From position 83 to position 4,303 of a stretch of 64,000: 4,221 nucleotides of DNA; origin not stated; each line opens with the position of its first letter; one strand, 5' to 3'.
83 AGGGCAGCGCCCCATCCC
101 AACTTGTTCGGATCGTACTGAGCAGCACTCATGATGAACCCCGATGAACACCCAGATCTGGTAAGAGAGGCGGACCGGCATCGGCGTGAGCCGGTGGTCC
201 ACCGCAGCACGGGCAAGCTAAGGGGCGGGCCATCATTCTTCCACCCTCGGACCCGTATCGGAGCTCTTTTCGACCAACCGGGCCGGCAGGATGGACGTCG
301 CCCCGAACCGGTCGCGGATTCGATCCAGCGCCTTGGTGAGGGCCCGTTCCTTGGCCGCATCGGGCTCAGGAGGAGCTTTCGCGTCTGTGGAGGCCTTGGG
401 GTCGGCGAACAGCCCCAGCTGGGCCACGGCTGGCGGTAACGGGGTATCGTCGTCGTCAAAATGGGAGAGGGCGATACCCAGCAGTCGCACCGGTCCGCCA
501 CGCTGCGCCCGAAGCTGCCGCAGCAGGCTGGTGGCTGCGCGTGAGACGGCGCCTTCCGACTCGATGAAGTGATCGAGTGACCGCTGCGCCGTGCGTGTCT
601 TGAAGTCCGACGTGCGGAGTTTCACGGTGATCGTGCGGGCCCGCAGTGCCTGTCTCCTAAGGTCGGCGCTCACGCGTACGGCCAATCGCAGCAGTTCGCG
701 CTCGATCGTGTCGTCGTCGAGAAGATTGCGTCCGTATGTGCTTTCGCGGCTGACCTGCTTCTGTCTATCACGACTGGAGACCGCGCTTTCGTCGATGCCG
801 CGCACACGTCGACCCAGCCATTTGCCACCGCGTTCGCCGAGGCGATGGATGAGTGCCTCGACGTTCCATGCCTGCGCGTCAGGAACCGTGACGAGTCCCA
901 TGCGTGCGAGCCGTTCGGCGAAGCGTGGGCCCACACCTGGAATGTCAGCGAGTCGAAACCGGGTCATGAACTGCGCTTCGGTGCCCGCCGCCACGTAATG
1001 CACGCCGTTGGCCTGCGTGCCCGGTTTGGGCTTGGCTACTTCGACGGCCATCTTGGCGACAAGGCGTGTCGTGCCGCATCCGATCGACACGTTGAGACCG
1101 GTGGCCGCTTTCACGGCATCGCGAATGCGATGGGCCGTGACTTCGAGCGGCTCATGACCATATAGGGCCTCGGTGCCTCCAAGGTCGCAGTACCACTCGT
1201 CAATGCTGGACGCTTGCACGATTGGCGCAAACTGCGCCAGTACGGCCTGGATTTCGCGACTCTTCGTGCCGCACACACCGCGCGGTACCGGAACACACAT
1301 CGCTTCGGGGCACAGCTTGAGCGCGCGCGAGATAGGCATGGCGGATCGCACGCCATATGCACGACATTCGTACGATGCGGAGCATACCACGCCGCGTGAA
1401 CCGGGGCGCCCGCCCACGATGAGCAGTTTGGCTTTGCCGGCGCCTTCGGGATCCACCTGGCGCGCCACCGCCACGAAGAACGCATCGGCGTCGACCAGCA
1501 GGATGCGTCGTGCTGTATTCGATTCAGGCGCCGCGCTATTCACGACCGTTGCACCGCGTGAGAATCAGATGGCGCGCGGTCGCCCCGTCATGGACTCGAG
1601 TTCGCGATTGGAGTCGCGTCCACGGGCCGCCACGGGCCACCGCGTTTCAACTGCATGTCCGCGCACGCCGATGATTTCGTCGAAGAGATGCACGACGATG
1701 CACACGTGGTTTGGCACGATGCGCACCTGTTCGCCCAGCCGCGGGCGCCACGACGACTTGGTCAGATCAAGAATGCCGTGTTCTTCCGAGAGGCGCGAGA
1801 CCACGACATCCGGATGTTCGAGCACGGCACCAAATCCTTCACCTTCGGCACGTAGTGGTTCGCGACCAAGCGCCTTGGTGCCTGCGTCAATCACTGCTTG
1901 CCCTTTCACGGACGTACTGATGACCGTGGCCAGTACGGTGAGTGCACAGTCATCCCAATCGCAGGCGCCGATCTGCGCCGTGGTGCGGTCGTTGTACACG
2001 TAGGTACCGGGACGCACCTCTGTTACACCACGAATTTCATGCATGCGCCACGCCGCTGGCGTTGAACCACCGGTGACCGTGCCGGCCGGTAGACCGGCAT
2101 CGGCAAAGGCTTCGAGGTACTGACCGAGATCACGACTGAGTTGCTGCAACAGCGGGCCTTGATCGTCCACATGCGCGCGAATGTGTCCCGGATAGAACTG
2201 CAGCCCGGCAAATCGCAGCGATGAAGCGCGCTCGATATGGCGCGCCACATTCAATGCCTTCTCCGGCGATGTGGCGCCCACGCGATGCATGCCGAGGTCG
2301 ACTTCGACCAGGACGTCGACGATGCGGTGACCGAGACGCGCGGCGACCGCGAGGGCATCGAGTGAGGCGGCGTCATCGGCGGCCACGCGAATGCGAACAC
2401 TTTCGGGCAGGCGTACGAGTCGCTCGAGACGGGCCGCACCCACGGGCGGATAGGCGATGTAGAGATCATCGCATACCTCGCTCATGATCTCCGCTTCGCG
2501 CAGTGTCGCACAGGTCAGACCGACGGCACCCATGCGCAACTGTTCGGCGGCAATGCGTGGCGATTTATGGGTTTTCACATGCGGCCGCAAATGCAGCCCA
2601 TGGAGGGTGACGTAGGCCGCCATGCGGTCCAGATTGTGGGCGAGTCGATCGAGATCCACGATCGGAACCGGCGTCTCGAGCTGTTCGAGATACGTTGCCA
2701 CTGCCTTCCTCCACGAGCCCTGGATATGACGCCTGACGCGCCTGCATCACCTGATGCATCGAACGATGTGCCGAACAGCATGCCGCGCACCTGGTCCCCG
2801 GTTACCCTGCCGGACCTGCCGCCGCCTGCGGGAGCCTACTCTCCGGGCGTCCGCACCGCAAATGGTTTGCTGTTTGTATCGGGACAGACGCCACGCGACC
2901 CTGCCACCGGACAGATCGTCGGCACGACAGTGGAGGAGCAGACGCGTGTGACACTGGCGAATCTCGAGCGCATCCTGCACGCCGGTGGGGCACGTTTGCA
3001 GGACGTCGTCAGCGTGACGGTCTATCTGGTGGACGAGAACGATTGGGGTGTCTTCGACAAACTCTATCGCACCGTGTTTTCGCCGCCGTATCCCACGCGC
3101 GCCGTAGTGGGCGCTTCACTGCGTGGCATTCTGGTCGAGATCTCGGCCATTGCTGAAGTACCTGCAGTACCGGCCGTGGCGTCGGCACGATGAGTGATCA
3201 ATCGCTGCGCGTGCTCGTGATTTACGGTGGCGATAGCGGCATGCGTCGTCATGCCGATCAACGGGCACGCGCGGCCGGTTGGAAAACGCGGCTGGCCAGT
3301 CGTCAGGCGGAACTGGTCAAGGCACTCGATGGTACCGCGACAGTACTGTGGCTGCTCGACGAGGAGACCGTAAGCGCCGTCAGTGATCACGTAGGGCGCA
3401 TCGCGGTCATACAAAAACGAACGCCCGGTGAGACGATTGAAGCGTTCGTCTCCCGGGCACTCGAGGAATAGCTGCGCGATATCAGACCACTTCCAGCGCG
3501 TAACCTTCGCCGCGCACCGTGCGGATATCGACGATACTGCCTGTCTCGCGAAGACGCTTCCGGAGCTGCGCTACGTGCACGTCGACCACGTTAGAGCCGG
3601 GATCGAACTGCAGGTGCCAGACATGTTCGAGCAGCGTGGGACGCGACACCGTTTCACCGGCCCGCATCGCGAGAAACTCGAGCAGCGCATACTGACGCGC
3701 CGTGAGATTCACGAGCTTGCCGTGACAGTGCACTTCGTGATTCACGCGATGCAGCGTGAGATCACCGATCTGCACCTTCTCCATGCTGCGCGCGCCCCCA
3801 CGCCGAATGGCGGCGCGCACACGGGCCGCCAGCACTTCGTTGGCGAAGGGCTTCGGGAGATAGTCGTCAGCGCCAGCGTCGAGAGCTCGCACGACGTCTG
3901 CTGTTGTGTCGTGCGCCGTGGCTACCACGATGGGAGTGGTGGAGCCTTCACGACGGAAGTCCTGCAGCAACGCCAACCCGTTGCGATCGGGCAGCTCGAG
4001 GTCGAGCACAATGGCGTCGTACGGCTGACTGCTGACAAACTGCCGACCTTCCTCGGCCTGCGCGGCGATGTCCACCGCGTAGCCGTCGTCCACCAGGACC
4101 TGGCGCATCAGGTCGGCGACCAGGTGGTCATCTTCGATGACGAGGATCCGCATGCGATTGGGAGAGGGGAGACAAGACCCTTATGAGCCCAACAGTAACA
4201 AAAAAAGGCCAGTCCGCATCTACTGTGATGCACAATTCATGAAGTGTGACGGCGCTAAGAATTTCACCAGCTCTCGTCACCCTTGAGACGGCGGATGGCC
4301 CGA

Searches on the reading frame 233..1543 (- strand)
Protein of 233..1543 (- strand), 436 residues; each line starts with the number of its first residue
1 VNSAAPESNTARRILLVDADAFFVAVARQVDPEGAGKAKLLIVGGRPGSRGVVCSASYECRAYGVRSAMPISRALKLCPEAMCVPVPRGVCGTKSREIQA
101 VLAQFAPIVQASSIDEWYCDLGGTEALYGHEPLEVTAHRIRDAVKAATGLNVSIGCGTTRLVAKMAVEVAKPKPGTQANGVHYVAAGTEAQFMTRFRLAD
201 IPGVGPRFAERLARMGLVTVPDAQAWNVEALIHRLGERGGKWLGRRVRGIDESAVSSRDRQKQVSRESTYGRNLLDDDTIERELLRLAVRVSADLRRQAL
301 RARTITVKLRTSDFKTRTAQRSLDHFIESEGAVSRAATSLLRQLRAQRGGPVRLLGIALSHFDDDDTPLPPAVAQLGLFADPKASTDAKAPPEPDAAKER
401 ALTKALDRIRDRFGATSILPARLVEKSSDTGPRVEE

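Call 68: search_protein_families(library=pfam, proteins=[window:233-1543:-], max_evalue=0.001)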
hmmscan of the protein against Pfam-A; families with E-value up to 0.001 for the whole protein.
window:233-1543:- (436 aa): 3 families
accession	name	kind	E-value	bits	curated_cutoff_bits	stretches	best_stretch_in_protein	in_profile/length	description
PF00817.25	IMS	-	8.8e-37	126.7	23.2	1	17-167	1-147/148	impB/mucB/samB family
PF11799.13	IMS_C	-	2.2e-26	92.8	20.7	1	262-366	2-103/109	impB/mucB/samB family C-terminal domain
PF21999.2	IMS_HHH_1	-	9.4e-07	29.6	27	1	200-251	2-53/53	DNA polymerase-iota, thumb domain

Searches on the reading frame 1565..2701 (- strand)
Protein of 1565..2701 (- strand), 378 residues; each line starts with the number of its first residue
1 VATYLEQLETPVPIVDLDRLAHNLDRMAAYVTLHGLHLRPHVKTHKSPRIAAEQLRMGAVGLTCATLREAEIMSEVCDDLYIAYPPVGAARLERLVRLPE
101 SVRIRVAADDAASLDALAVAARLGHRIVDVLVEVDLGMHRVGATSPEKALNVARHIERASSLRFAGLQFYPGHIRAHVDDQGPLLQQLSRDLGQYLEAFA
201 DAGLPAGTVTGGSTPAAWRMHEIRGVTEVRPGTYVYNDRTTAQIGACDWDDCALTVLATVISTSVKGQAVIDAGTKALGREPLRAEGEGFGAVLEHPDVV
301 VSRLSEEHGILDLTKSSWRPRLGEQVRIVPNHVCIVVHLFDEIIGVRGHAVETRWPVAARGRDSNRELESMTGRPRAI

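Call 68: search_protein_families(library=pfam, proteins=[window:1565-2701:-], max_evalue=0.001)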
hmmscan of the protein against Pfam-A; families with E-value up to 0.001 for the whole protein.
window:1565-2701:- (378 aa): 2 families
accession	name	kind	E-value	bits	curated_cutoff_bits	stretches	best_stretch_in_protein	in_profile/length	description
PF14031.13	D-ser_dehydrat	-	1.8e-25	89.8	22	1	253-345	1-96/97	Putative serine dehydratase domain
PF01168.26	Ala_racemase_N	-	1.3e-24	87.5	24.1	1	15-238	1-218/220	Alanine racemase, N-terminal domain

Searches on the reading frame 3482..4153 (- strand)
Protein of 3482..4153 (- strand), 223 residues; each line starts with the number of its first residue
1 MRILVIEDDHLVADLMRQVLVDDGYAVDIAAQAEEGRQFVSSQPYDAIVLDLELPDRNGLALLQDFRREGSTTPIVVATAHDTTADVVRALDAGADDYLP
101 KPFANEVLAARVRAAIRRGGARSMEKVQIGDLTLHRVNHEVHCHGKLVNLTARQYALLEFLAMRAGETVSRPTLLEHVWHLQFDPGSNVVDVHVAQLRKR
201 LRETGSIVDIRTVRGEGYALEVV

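Call 68: search_protein_families(library=pfam, proteins=[window:3482-4153:-], max_evalue=0.001)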
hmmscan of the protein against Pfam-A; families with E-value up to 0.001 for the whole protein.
window:3482-4153:- (223 aa): 2 families
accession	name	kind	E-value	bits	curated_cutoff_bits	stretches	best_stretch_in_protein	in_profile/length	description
PF00072.30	Response_reg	-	5.6e-30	104.2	30.2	1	3-113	1-111/111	Response regulator receiver domain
PF00486.34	Trans_reg_C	-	1.5e-22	79.9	26.2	1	146-220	2-77/77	Transcriptional regulatory protein, C terminal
